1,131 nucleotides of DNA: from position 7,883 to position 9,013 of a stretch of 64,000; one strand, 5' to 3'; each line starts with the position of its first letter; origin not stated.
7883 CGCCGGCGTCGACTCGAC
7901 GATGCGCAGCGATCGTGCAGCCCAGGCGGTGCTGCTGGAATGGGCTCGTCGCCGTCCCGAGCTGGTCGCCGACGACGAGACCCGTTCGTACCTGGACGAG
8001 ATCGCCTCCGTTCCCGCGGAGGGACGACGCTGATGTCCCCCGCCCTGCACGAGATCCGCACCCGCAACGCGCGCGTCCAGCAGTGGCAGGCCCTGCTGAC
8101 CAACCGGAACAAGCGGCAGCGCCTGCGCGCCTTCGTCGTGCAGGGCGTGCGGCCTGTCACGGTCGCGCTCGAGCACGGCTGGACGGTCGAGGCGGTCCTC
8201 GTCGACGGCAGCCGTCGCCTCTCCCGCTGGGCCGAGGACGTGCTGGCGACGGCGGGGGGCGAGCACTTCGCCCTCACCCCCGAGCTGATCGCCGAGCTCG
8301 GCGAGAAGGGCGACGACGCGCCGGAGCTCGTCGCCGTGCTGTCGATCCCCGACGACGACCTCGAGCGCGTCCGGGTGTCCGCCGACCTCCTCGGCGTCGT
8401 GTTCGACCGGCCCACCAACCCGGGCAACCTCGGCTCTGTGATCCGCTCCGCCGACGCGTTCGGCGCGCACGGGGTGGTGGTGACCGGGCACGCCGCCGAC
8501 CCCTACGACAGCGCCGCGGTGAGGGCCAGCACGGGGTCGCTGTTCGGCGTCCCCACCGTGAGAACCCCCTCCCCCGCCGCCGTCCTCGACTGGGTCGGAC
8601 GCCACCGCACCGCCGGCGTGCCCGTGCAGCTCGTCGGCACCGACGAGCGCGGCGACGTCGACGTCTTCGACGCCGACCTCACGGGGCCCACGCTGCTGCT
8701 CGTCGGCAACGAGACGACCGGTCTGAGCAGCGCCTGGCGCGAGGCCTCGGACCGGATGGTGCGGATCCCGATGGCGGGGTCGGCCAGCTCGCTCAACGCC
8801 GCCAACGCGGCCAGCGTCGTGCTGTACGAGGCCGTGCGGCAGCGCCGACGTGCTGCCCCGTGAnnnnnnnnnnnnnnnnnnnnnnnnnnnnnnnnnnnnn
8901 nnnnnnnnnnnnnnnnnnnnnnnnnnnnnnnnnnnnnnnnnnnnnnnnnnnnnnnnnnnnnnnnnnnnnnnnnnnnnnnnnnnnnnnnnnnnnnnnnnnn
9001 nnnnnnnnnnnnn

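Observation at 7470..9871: Translationally coupled operon (membrane protein, TrmH-family RNA methyltransferase, Arr) beside a VanY-like peptidase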

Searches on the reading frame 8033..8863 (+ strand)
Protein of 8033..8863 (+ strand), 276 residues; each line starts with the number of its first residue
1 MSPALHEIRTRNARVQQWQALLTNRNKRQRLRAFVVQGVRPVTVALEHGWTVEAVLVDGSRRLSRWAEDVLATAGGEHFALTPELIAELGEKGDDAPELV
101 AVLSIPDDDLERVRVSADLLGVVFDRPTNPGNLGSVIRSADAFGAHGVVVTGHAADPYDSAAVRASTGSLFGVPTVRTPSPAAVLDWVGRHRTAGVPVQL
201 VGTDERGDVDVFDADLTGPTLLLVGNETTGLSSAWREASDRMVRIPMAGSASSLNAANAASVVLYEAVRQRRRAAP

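Call 3: search_protein_families(library=pfam, proteins=[window:8033-8863:+], max_evalue=0.01)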
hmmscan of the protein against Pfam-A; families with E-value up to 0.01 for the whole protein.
window:8033-8863:+ (276 aa): 3 families
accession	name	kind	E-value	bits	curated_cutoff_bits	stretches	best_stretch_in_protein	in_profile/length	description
PF22655.1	SpoU_sub_bind_like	-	2.4e-38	131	27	1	12-101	1-90/90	SpoU L30e-like domain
PF00588.24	SpoU_methylase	-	6.8e-35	120.7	29.7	1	122-265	4-142/142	SpoU rRNA Methylase family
PF22435.1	MRM3-like_sub_bind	-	5.5e-08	33.6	27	1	12-90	1-74/84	MRM3-like substrate binding domain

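Call 4: search_protein_families(library=ncbifam, proteins=[window:8033-8863:+], max_evalue=0.01)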
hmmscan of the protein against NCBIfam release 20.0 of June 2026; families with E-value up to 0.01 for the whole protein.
window:8033-8863:+ (276 aa): 12 families
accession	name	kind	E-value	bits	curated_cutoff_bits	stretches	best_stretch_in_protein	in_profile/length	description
TIGR00186.1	rRNA_methyl_3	equivalog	1e-29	103.8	160.15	1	119-271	93-240/240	23S rRNA (guanosine(2251)-2'-O)-methyltransferase RlmB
NF008386.0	PRK11181.1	equivalog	3.2e-27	95.3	366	1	119-272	95-243/244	23S rRNA (guanosine(2251)-2'-O)-methyltransferase RlmB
NF008295.0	PRK11081.1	equivalog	2.4e-19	69.8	227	1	120-274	20-168/230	tRNA (guanosine(18)-2'-O)-methyltransferase TrmH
NF008117.0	PRK10864.1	equivalog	3.9e-17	62.5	267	1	125-272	202-343/344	tRNA/rRNA methyltransferase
NF000477.1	NshR_TsnR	equivalog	3.7e-16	59.3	425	1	122-269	119-262/266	NshR/TsnR family 23S rRNA methyltransferase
TIGR00185.1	tRNA_yibK_trmL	equivalog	5.8e-14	52.2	190.6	1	120-272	2-149/154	tRNA (uridine(34)/cytosine(34)/5-carboxymethylaminomethyluridine(34)-2'-O)-methyltransferase TrmL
NF000035.1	nosihep_NshR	exception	3.1e-11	43.3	500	1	122-268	119-261/274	NshR family nosiheptide/thiostrepton resistance 23S rRNA methyltransferase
NF007683.0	PRK10358.1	equivalog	2.5e-08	34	282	1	220-271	95-148/157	tRNA (uridine(34)/cytosine(34)/5-carboxymethylaminomethyluridine(34)-2'-O)-methyltransferase TrmL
TIGR00050.1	rRNA_methyl_1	subfamily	1.5e-07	31.6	167.15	1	218-271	104-157/233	TrmJ/YjtD family RNA methyltransferase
NF041077.1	tRNAmeth_TrmJ_Sulfolob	equivalog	0.0019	17.9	350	1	222-273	106-157/229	tRNA (cytidine-2'-O-)-methyltransferase TrmJ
NF011694.0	PRK15114.1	equivalog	0.0037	16.8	280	1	129-267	14-156/246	tRNA (cytosine(32)/uridine(32)-2'-O)-methyltransferase TrmJ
NF007752.0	PRK10433.1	equivalog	0.0086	15.6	212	0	222-267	110-155/228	tRNA/rRNA methyltransferase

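Call 5: find_homologous_proteins(query=window:8033-8863:+, max_evalue=1e-10)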
Query window:8033-8863:+ (276 aa): 5335 proteins with E <= 1e-10 among 8000 candidates; the best 120 are listed.
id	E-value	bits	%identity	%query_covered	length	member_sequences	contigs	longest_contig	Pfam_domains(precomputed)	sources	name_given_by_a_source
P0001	5.9e-174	594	100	100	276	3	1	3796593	PF22655.2,PF22435.2,PF00588.25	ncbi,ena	-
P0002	3.6e-149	513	86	99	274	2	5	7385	PF22655.2,PF22435.2,PF00588.25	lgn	-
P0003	1.3e-147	508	86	96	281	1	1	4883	PF22655.2,PF22435.2,PF00588.25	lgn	-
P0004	6.9e-146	502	85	100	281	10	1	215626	PF22655.2,PF22435.2,PF00588.25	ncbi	ncbi:TrmH family RNA methyltransferase [Angustibacter speluncae]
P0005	8.6e-146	502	85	99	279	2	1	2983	PF22655.2,PF22435.2,PF00588.25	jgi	jgi:tRNA G18 (ribose-2'-O)-methylase SpoU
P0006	4.2e-132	457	78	100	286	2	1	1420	PF22655.2,PF22435.2,PF00588.25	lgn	-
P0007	1.7e-130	452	79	96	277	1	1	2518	PF22655.2,PF22435.2,PF00588.25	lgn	-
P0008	1.5e-129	449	76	99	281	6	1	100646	PF22655.2,PF22435.2,PF00588.25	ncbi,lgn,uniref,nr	ncbi:TrmH family RNA methyltransferase [Rhodococcus sp. AG1013]|uniref:TrmH family RNA methyltransfe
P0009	2.5e-129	448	79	96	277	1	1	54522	PF22655.2,PF22435.2,PF00588.25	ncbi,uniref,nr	ncbi:TrmH family RNA methyltransferase [Cellulomonas triticagri]|uniref:RNA methyltransferase n=1 Ta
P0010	6.9e-129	447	78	99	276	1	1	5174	PF22655.2,PF22435.2,PF00588.25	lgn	-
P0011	8.7e-129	446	75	100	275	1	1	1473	PF22655.2,PF22435.2,PF00588.25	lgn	-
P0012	8.5e-127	440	75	98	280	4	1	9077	PF22655.2,PF22435.2,PF00588.25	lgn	-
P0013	1.0e-126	440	73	99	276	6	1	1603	PF22655.2,PF22435.2,PF00588.25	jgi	jgi:23S rRNA (uridine2479-2'-O)-methyltransferase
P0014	1.0e-125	436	74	99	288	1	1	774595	PF22655.2,PF22435.2,PF00588.25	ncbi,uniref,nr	ncbi:TrmH family RNA methyltransferase [Rhodococcus sp. OK302]|uniref:TrmH family RNA methyltransfer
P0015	1.1e-125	436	74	99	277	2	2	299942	PF22655.2,PF22435.2,PF00588.25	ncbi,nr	ncbi:tRNA G18 (ribose-2'-O)-methylase SpoU [Rhodococcus sp. LBL1]|nr:tRNA G18 (ribose-2'-O)-methylas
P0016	5.7e-125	434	74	98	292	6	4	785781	PF22655.2,PF22435.2,PF00588.25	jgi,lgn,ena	-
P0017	7.6e-125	433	74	97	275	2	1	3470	PF22655.2,PF22435.2,PF00588.25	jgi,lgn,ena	-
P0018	8.0e-125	433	75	99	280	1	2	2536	PF22655.2,PF22435.2,PF00588.25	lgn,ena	-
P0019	9.3e-125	433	75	99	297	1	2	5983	PF22655.2,PF22435.2,PF00588.25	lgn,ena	-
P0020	1.1e-124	433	75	100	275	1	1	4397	PF22655.2,PF22435.2,PF00588.25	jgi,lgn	jgi:23S rRNA (uridine2479-2'-O)-methyltransferase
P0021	2.0e-124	432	74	96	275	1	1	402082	PF22655.2,PF22435.2,PF00588.25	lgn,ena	-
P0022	6.1e-124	430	71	98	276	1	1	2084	PF22655.2,PF22435.2,PF00588.25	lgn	-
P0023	6.4e-124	430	74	96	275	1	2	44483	PF22655.2,PF22435.2,PF00588.25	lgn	-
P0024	7.9e-124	430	74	100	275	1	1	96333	PF22655.2,PF22435.2,PF00588.25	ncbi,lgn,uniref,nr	ncbi:TrmH family RNA methyltransferase [Cellulomonas sp. RIT-PI-Y]|uniref:TrmH family RNA methyltran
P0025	1.4e-123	429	75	99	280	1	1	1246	PF22655.2,PF22435.2,PF00588.25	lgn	-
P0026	1.8e-123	429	73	96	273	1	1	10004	PF22655.2,PF22435.2,PF00588.25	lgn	-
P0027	2.7e-123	428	74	100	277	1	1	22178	PF22655.2,PF22435.2,PF00588.25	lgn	-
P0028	5.6e-123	427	73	98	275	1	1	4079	PF22655.2,PF22435.2,PF00588.25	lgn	-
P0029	6.4e-123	427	73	99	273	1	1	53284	PF22655.2,PF22435.2,PF00588.25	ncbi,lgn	-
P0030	9.6e-123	427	72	97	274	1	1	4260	PF22655.2,PF22435.2,PF00588.25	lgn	-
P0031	9.9e-123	427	73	97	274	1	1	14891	PF22655.2,PF22435.2,PF00588.25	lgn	-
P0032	1.8e-122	426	73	98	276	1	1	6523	PF22655.2,PF22435.2,PF00588.25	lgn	-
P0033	2.8e-121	422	71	99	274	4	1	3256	PF22655.2,PF22435.2,PF00588.25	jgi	-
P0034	2.8e-121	422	71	99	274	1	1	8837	PF22655.2,PF22435.2,PF00588.25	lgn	-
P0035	9.3e-121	420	73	96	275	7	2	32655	PF22655.2,PF22435.2,PF00588.25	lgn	-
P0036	1.1e-119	417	73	97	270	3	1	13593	PF22655.2,PF22435.2,PF00588.25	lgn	-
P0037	2.9e-119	415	74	99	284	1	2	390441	PF22655.2,PF22435.2,PF00588.25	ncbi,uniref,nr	ncbi:TrmH family RNA methyltransferase [Kineosporia babensis]|uniref:RNA methyltransferase n=1 Tax=K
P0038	1.9e-118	412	68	98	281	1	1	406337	PF22655.2,PF22435.2,PF00588.25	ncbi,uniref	ncbi:TrmH family RNA methyltransferase [Dactylosporangium sp. NPDC000555]|uniref:TrmH family RNA met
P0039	1.0e-117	410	68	98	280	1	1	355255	PF22655.2,PF22435.2,PF00588.25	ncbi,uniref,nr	ncbi:TrmH family RNA methyltransferase [Paractinoplanes rishiriensis]|uniref:rRNA methyltransferase 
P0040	1.8e-117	409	72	99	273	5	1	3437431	PF22655.2,PF22435.2,PF00588.25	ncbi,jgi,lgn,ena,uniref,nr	ncbi:TrmH family RNA methyltransferase [Cellulomonas taurus]|uniref:TrmH family RNA methyltransferas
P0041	2.7e-117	409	70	96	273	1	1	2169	PF22655.2,PF22435.2,PF00588.25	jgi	jgi:TrmH family RNA methyltransferase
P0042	3.1e-117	409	69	99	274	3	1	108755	PF22655.2,PF22435.2,PF00588.25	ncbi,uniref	ncbi:TrmH family RNA methyltransferase [Brachybacterium hainanense]|uniref:TrmH family RNA methyltra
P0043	4.2e-117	408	68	97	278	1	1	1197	PF22655.2,PF22435.2,PF00588.25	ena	-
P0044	4.3e-117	408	68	96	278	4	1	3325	PF22655.2,PF22435.2,PF00588.25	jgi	-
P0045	5.4e-117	408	68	97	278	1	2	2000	PF22655.2,PF22435.2,PF00588.25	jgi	jgi:TrmH family RNA methyltransferase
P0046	1.1e-116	407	68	96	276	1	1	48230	PF22655.2,PF22435.2,PF00588.25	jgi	jgi:tRNA G18 (ribose-2'-O)-methylase SpoU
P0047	1.4e-116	406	67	99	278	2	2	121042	PF22655.2,PF22435.2,PF00588.25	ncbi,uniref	ncbi:RNA methyltransferase [Streptomyces sp. NPDC058373]|uniref:RNA methyltransferase n=1 Tax=unclas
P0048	1.4e-116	406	68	98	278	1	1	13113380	PF22655.2,PF22435.2,PF00588.25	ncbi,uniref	ncbi:TrmH family RNA methyltransferase [Dactylosporangium sp. CA-233914]|uniref:TrmH family RNA meth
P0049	2.1e-116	406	68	96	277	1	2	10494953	PF22655.2,PF22435.2,PF00588.25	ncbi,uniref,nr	ncbi:TrmH family RNA methyltransferase [Dactylosporangium fulvum]|uniref:rRNA methyltransferase n=1 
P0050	7.8e-116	404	70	96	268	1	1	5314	PF22655.2,PF22435.2,PF00588.25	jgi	jgi:TrmH family RNA methyltransferase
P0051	1.1e-115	403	68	94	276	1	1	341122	PF22655.2,PF22435.2,PF00588.25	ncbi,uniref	ncbi:TrmH family RNA methyltransferase [Luedemannella helvata]|uniref:TrmH family RNA methyltransfer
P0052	1.2e-115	403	68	94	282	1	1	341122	PF22655.2,PF22435.2,PF00588.25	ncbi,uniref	ncbi:TrmH family RNA methyltransferase [Luedemannella helvata]|uniref:TrmH family RNA methyltransfer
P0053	1.4e-115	403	68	96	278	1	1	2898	PF22655.2,PF22435.2,PF00588.25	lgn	-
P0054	1.4e-115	403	67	97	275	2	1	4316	PF22655.2,PF22435.2,PF00588.25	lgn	-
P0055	1.7e-115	403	67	98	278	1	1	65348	PF22655.2,PF22435.2,PF00588.25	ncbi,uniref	ncbi:TrmH family RNA methyltransferase [Dactylosporangium sp. NPDC048998]|uniref:TrmH family RNA met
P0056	3.0e-115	402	69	97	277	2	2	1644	PF22655.2,PF22435.2,PF00588.25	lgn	-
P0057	5.4e-115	401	69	96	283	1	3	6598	PF22655.2,PF22435.2,PF00588.25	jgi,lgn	jgi:TrmH family RNA methyltransferase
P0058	6.3e-115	401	67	97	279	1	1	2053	PF22655.2,PF22435.2,PF00588.25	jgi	jgi:tRNA G18 (ribose-2'-O)-methylase SpoU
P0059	8.9e-115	400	67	97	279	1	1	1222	PF22655.2,PF22435.2,PF00588.25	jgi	jgi:23S rRNA (uridine2479-2'-O)-methyltransferase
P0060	9.3e-115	400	69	99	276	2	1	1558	PF22655.2,PF22435.2,PF00588.25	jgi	jgi:TrmH family RNA methyltransferase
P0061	1.2e-114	400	66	98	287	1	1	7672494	PF22655.2,PF22435.2,PF00588.25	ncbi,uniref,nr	ncbi:RNA methyltransferase [Streptacidiphilus sp. PB12-B1b]|uniref:TrmH family RNA methyltransferase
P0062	1.3e-114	400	66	97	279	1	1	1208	PF22655.2,PF22435.2,PF00588.25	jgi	jgi:23S rRNA (uridine2479-2'-O)-methyltransferase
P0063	1.8e-114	399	68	96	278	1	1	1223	PF22655.2,PF22435.2,PF00588.25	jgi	jgi:TrmH family RNA methyltransferase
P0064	3.4e-114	399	66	97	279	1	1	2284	PF22655.2,PF22435.2,PF00588.25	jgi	jgi:23S rRNA (uridine2479-2'-O)-methyltransferase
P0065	3.7e-114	398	66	97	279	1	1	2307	PF22655.2,PF22435.2,PF00588.25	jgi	jgi:tRNA G18 (ribose-2'-O)-methylase SpoU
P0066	5.1e-114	398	64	97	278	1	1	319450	PF22655.2,PF22435.2,PF00588.25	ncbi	ncbi:TrmH family RNA methyltransferase [Kitasatospora sp. NPDC001664]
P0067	1.1e-113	397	66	99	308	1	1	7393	PF22655.2,PF22435.2,PF00588.25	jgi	jgi:TrmH family RNA methyltransferase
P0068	1.5e-113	396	67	97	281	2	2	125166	PF22655.2,PF22435.2,PF00588.25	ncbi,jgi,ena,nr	ncbi:MAG TPA: TrmH family RNA methyltransferase [Microbacterium sp.]|nr:TrmH family RNA methyltransf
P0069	1.6e-113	396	68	98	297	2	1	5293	PF22655.2,PF22435.2,PF00588.25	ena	-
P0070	1.9e-113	396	65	99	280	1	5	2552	PF22655.2,PF22435.2,PF00588.25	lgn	-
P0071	1.9e-113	396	65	99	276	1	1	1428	PF22655.2,PF22435.2,PF00588.25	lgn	-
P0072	3.1e-113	395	66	97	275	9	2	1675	PF22655.2,PF22435.2,PF00588.25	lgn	-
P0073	4.9e-113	395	66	97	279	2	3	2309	PF22655.2,PF22435.2,PF00588.25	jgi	jgi:23S rRNA (uridine2479-2'-O)-methyltransferase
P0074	5.3e-113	395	65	97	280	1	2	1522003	PF22655.2,PF22435.2,PF00588.25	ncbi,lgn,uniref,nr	ncbi:TrmH family RNA methyltransferase [Lentzea nigeriaca]|uniref:TrmH family RNA methyltransferase 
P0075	6.3e-113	394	66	96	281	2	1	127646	PF22655.2,PF22435.2,PF00588.25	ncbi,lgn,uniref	ncbi:RNA methyltransferase [Kitasatospora sp. NPDC001175]|uniref:RNA methyltransferase n=1 Tax=Kitas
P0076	6.6e-113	394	68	97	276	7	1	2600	PF22655.2,PF22435.2,PF00588.25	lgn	-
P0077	7.0e-113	394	65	95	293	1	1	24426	PF22655.2,PF22435.2,PF00588.25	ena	-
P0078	7.4e-113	394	67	96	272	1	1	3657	PF22655.2,PF22435.2,PF00588.25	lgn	-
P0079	8.2e-113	394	68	96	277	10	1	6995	PF22655.2,PF22435.2,PF00588.25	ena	-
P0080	8.6e-113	394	65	99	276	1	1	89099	PF22655.2,PF22435.2,PF00588.25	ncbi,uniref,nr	ncbi:RNA methyltransferase [Sphaerimonospora thailandensis]|uniref:rRNA methyltransferase n=1 Tax=Sp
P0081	1.5e-112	393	64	99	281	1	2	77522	PF22655.2,PF22435.2,PF00588.25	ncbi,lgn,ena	-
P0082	1.7e-112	393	66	95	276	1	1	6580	PF22655.2,PF22435.2,PF00588.25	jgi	jgi:TrmH family RNA methyltransferase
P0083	2.7e-112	392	66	97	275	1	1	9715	PF22655.2,PF22435.2,PF00588.25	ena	-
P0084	3.0e-112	392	67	96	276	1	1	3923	PF22655.2,PF22435.2,PF00588.25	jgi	jgi:TrmH family RNA methyltransferase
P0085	3.1e-112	392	67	97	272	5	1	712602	PF22655.2,PF22435.2,PF00588.25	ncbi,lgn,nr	ncbi:TrmH family RNA methyltransferase [Actinokineospora spheciospongiae]|nr:TrmH family RNA methylt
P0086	3.5e-112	392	66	96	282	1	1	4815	PF22655.2,PF22435.2,PF00588.25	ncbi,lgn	ncbi:MAG: TrmH family RNA methyltransferase [Microbacterium sp.]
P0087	3.6e-112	392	66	97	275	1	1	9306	PF22655.2,PF22435.2,PF00588.25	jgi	-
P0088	3.6e-112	392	68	96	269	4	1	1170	PF22655.2,PF22435.2,PF00588.25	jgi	jgi:tRNA G18 (ribose-2'-O)-methylase SpoU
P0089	3.8e-112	392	67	93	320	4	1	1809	PF22655.2,PF22435.2,PF00588.25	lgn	-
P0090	4.2e-112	392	66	98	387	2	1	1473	PF22655.2,PF07883.18,PF22435.2,PF00588.25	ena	-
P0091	4.2e-112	392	67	96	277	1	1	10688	PF22655.2,PF22435.2,PF00588.25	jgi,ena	-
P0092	5.5e-112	391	65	98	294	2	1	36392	PF22655.2,PF22435.2,PF00588.25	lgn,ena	-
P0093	6.5e-112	391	67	96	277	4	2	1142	PF22655.2,PF22435.2,PF00588.25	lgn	-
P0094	6.8e-112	391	66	96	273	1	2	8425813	PF22655.2,PF22435.2,PF00588.25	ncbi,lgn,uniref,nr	ncbi:RNA methyltransferase [Kitasatospora sp. NBC_01266]|uniref:RNA methyltransferase n=1 Tax=Kitasa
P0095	7.6e-112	391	69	97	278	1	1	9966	PF22655.2,PF22435.2,PF00588.25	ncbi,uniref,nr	ncbi:TrmH family RNA methyltransferase [Peterkaempfera griseoplana]|uniref:TrmH family RNA methyltra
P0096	7.7e-112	391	65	99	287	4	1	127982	PF22655.2,PF22435.2,PF00588.25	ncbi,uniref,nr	ncbi:RNA methyltransferase [Kitasatospora xanthocidica]|uniref:RNA methyltransferase n=1 Tax=Kitasat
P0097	7.7e-112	391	67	97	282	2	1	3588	PF22655.2,PF22435.2,PF00588.25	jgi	-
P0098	8.0e-112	391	65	95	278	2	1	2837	PF22655.2,PF22435.2,PF00588.25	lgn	-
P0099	8.7e-112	391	67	95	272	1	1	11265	PF22655.2,PF22435.2,PF00588.25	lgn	-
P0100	9.5e-112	391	66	99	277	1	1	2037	PF22655.2,PF22435.2,PF00588.25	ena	-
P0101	1.0e-111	390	64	99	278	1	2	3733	PF22655.2,PF22435.2,PF00588.25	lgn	-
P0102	1.0e-111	390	64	97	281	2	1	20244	PF22655.2,PF22435.2,PF00588.25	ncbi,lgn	ncbi:TrmH family RNA methyltransferase [Streptosporangium sp. NPDC003464]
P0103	1.1e-111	390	67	97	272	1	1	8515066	PF22655.2,PF22435.2,PF00588.25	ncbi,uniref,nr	ncbi:rRNA methyltransferase [Kitasatospora sp. NBC_01287]|uniref:TrmH family RNA methyltransferase n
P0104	1.2e-111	390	66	97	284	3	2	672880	PF22655.2,PF22435.2,PF00588.25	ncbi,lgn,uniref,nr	ncbi:RNA methyltransferase [Streptantibioticus rubrisoli]|uniref:RNA methyltransferase n=1 Tax=Strep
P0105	1.3e-111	390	64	97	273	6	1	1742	PF22655.2,PF22435.2,PF00588.25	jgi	jgi:tRNA G18 (ribose-2'-O)-methylase SpoU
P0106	1.3e-111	390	64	97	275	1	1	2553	PF22655.2,PF22435.2,PF00588.25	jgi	jgi:TrmH family RNA methyltransferase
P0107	1.5e-111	390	68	98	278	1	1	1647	PF22655.2,PF22435.2,PF00588.25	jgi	jgi:23S rRNA (uridine2479-2'-O)-methyltransferase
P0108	1.8e-111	390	64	97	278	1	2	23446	PF22655.2,PF22435.2,PF00588.25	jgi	jgi:tRNA G18 (ribose-2'-O)-methylase SpoU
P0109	2.2e-111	389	64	97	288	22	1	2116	PF22655.2,PF22435.2,PF00588.25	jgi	jgi:tRNA G18 (ribose-2'-O)-methylase SpoU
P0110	2.2e-111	389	64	97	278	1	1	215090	PF22655.2,PF22435.2,PF00588.25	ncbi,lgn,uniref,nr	ncbi:TrmH family RNA methyltransferase [Kitasatospora sp. GP82]|uniref:TrmH family RNA methyltransfe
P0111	2.8e-111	389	65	99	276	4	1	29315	PF22655.2,PF22435.2,PF00588.25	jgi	jgi:23S rRNA (uridine2479-2'-O)-methyltransferase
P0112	2.9e-111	389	66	97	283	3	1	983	PF22655.2,PF22435.2,PF00588.25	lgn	-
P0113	3.3e-111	389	66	96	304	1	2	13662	PF22655.2,PF22435.2,PF00588.25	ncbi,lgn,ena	-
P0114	3.5e-111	389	63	97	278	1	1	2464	PF22655.2,PF22435.2,PF00588.25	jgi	jgi:tRNA G18 (ribose-2'-O)-methylase SpoU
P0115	4.6e-111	388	67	97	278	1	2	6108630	PF22655.2,PF22435.2,PF00588.25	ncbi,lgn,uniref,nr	ncbi:TrmH family RNA methyltransferase [Kitasatospora viridis]|uniref:TrmH family RNA methyltransfer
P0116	4.9e-111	388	64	95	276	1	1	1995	PF22655.2,PF22435.2,PF00588.25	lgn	-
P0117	5.2e-111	388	64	97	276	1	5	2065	PF22655.2,PF22435.2,PF00588.25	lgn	-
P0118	5.3e-111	388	64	96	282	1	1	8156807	PF22655.2,PF22435.2,PF00588.25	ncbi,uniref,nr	ncbi:RNA methyltransferase [Kribbella qitaiheensis]|uniref:RNA methyltransferase n=1 Tax=Kribbella q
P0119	5.4e-111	388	64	97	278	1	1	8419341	PF22655.2,PF22435.2,PF00588.25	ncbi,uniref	ncbi:RNA methyltransferase [Kitasatospora sp. KL5]|uniref:RNA methyltransferase n=1 Tax=Kitasatospor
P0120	5.7e-111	388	63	97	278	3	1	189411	PF22655.2,PF22435.2,PF00588.25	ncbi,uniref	ncbi:RNA methyltransferase [Streptomyces sp. NPDC048506]|uniref:RNA methyltransferase n=1 Tax=Strept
